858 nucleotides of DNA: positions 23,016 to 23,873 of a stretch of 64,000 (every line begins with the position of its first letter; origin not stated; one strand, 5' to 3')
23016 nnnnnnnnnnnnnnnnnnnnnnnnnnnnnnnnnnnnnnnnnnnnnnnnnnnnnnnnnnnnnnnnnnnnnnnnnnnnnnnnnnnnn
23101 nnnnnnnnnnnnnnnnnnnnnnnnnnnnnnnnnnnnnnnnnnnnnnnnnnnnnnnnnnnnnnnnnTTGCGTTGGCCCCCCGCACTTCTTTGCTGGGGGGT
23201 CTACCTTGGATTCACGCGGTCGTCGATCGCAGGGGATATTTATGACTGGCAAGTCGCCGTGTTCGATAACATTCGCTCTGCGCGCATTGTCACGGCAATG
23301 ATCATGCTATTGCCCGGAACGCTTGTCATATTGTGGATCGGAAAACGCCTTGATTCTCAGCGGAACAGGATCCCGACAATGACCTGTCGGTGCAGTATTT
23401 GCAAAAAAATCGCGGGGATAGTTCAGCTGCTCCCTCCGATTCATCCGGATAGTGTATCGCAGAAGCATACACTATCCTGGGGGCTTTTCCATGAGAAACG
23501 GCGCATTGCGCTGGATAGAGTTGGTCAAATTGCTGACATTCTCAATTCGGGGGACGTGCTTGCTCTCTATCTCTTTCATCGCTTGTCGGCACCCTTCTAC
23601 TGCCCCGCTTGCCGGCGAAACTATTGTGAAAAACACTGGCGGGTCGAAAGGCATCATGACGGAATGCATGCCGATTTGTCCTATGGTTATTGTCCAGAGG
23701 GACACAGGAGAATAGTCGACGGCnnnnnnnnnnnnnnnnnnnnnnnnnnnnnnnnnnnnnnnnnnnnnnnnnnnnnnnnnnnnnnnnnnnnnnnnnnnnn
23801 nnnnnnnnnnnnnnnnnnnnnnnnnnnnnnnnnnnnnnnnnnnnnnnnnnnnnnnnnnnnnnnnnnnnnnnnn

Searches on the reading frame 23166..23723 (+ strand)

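Call 9: search_protein_families(library=pfam, proteins=[window:23166-23723:+], max_evalue=0.01)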
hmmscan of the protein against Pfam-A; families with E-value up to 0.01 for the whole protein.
window:23166-23723:+ (186 aa): 1 family
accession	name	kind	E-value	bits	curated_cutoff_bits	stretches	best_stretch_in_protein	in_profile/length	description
PF01428.23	zf-AN1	-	0.0025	18.3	27.9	1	142-164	12-34/40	AN1-like Zinc finger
